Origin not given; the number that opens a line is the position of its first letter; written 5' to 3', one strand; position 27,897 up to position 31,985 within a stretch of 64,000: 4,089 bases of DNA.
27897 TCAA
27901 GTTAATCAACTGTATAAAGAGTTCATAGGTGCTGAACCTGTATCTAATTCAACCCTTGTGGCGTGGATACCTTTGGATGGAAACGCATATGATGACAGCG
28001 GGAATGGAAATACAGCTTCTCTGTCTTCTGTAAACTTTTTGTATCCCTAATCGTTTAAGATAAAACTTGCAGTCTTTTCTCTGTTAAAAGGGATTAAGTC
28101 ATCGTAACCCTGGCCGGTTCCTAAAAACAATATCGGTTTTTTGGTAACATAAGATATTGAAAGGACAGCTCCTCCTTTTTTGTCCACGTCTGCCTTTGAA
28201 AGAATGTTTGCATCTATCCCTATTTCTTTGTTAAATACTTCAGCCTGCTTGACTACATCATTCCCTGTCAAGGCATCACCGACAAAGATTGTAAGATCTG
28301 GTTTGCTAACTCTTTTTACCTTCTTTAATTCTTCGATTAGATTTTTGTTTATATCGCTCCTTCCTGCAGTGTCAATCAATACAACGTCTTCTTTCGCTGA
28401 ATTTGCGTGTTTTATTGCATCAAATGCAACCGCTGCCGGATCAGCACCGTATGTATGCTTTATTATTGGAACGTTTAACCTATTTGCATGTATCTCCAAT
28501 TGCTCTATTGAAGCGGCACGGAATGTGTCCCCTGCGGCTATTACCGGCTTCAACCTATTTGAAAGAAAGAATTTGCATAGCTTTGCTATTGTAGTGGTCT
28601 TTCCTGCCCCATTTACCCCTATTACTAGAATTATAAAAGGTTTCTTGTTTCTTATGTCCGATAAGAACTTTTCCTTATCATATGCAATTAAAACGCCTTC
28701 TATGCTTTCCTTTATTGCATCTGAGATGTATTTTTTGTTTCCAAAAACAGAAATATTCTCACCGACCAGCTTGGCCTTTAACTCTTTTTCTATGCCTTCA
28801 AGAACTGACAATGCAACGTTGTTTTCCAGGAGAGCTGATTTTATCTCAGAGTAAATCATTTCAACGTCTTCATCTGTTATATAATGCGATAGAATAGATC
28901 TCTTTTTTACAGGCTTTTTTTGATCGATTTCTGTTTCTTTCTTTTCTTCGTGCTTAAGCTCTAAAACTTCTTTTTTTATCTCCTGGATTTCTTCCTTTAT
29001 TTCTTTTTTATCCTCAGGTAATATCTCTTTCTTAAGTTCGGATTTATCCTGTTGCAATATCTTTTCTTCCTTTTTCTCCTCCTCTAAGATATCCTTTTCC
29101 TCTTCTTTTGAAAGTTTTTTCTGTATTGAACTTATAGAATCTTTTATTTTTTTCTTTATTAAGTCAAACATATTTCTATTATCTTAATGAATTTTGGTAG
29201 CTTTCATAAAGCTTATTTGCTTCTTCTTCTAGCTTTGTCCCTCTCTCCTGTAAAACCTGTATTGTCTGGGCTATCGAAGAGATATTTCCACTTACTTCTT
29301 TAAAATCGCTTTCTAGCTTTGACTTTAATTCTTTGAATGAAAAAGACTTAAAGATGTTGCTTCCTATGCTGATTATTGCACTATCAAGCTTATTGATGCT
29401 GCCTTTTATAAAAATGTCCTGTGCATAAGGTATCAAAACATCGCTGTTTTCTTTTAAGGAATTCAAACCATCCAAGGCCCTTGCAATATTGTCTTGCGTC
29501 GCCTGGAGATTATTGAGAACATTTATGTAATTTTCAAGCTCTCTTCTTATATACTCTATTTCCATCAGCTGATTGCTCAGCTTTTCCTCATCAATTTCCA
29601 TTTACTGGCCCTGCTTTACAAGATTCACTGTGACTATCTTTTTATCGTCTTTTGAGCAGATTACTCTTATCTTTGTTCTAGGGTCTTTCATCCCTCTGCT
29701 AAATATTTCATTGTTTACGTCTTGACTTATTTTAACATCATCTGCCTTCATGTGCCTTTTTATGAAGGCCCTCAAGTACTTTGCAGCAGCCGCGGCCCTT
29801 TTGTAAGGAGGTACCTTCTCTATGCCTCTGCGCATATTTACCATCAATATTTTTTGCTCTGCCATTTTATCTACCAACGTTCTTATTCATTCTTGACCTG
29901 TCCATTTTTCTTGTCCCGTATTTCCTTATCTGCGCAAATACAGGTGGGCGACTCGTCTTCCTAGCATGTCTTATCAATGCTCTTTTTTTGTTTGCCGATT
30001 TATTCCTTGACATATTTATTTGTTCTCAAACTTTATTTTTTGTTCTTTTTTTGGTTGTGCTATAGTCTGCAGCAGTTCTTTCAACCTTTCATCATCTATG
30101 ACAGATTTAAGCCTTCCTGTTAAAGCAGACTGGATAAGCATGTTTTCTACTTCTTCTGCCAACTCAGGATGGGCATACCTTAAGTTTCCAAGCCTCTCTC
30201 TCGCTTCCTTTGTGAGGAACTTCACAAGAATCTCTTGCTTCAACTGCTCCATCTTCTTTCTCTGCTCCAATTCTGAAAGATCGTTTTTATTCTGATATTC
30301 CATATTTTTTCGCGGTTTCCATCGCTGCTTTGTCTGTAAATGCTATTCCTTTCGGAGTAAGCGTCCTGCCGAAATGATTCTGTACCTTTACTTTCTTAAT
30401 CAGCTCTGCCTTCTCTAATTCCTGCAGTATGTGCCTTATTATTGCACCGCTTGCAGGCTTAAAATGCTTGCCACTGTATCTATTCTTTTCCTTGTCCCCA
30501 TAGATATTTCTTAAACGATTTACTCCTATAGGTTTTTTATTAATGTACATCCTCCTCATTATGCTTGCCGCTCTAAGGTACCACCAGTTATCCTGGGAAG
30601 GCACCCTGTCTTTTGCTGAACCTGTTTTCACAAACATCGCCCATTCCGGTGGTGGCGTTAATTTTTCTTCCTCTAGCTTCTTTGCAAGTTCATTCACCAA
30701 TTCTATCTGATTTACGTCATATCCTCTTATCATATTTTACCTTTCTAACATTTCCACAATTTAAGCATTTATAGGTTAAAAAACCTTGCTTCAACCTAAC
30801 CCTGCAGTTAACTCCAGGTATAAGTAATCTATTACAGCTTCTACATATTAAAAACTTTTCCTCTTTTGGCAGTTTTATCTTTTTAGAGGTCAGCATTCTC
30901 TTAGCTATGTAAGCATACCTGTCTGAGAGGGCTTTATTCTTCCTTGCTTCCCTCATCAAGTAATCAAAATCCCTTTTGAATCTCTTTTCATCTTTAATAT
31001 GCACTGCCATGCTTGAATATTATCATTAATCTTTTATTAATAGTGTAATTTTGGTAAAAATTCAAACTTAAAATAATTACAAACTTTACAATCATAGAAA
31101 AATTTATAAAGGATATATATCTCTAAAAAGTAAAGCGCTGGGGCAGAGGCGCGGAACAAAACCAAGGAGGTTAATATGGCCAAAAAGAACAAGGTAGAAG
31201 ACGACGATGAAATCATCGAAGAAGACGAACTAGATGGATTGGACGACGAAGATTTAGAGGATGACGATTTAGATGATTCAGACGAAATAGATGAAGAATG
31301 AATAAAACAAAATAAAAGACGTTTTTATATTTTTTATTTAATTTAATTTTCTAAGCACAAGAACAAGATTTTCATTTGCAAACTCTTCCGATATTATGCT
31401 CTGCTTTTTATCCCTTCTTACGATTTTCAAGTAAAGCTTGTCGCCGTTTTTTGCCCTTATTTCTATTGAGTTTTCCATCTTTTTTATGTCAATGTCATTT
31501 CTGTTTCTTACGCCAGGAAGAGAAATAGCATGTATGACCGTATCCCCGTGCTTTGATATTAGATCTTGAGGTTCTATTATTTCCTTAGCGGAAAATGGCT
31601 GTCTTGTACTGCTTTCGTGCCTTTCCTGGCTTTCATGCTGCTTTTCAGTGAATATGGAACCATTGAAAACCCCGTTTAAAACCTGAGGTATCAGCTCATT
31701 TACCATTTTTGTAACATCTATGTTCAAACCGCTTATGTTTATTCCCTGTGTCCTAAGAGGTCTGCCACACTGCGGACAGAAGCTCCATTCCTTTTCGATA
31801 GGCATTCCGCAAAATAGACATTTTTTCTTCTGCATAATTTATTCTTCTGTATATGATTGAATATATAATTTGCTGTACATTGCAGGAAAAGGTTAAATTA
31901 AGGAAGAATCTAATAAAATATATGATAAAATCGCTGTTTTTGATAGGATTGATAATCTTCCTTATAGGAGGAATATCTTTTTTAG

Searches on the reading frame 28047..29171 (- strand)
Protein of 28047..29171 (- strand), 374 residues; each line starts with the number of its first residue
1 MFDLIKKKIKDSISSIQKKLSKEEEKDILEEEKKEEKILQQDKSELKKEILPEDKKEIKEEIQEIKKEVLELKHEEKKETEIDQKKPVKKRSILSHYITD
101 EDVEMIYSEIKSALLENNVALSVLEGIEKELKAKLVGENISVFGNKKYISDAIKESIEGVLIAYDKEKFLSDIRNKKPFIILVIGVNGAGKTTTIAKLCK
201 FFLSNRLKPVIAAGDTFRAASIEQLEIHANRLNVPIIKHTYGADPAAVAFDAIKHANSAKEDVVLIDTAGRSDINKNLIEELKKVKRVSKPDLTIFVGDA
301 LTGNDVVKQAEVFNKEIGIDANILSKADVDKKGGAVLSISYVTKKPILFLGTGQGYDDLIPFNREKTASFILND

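Call 10: search_protein_families(library=pfam, proteins=[window:28047-29171:-])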
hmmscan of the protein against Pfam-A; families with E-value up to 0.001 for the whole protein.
window:28047-29171:- (374 aa): 6 families
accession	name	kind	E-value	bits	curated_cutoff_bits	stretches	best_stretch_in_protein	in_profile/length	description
PF00448.28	SRP54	-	3.4e-71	239.4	22.7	1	178-372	1-195/196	SRP54-type protein, GTPase domain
PF02881.24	SRP54_N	-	7.3e-06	26.6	22.4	1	97-156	17-74/75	SRP54-type protein, helical bundle domain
PF13245.12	AAA_19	-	1.3e-05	25.8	25.1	1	180-300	13-126/134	AAA domain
PF13207.12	AAA_17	-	6.3e-05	23.7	27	1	184-297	1-108/136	AAA domain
PF13604.12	AAA_30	-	0.00012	22.3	27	1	176-299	16-124/191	AAA domain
PF06414.18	Zeta_toxin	-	0.00012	22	22.3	1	174-284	12-119/199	Zeta toxin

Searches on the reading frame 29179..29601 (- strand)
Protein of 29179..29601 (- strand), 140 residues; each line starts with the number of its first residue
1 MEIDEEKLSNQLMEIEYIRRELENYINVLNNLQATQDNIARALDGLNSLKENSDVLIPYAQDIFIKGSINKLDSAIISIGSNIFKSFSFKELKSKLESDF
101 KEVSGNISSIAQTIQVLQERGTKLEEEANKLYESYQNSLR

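Call 10: search_protein_families(library=pfam, proteins=[window:29179-29601:-])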
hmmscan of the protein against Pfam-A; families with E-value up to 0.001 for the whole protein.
window:29179-29601:- (140 aa): 3 families
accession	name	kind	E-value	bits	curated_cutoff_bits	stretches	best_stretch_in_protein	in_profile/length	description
PF02996.22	Prefoldin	-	1.4e-12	48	23.2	1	20-133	3-119/120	Prefoldin subunit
PF13851.11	GAS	-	0.00018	21.4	32.3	0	5-56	60-111/200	Growth-arrest specific micro-tubule binding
PF00804.31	Syntaxin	-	0.00027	21.2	26.7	0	85-129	38-82/157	Syntaxin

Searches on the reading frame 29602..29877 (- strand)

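Call 10: search_protein_families(library=pfam, proteins=[window:29602-29877:-])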
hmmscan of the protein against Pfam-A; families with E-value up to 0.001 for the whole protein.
window:29602-29877:- (91 aa): 1 family
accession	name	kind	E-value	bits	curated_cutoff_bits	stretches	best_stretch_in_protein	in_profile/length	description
PF01198.24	Ribosomal_L31e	-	5e-13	49.5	25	1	11-76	7-72/82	Ribosomal protein L31e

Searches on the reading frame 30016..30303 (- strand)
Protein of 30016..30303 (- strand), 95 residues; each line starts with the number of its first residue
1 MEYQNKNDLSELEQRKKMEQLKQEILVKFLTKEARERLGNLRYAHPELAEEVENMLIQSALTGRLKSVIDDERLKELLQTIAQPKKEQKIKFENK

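Call 10: search_protein_families(library=pfam, proteins=[window:30016-30303:-])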
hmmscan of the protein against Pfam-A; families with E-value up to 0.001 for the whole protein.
window:30016-30303:- (95 aa): 1 family
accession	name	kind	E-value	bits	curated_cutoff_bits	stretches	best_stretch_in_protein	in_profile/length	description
PF01984.25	dsDNA_bind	-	5.7e-24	84.8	26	1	10-94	21-105/106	Double-stranded DNA-binding domain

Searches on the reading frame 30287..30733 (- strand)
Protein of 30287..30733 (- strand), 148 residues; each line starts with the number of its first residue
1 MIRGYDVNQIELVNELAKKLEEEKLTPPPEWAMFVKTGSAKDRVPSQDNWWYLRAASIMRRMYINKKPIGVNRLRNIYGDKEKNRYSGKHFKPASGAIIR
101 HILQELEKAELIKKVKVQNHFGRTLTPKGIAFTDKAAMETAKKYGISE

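Call 10: search_protein_families(library=pfam, proteins=[window:30287-30733:-])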
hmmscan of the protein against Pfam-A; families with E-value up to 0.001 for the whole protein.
window:30287-30733:- (148 aa): 1 family
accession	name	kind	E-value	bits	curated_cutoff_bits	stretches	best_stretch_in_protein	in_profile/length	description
PF01090.25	Ribosomal_S19e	-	1.5e-43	148.2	29.4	1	5-142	3-136/137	Ribosomal protein S19e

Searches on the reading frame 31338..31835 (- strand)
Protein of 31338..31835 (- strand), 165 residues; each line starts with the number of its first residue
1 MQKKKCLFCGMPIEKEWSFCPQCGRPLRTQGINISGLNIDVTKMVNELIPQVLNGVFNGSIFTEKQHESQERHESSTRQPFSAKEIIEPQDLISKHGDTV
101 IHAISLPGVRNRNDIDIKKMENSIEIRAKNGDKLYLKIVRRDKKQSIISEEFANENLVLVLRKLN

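Call 10: search_protein_families(library=pfam, proteins=[window:31338-31835:-])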
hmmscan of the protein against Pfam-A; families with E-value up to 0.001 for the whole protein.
window:31338-31835:- (165 aa): 2 families
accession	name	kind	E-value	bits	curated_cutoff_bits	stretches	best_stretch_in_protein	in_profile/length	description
PF13240.11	Zn_Ribbon_1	-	1.6e-06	28.1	25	1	5-27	1-23/23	zinc-ribbon domain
PF12773.13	DZR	-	0.00025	21.6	27.3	1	4-24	25-45/45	Double zinc ribbon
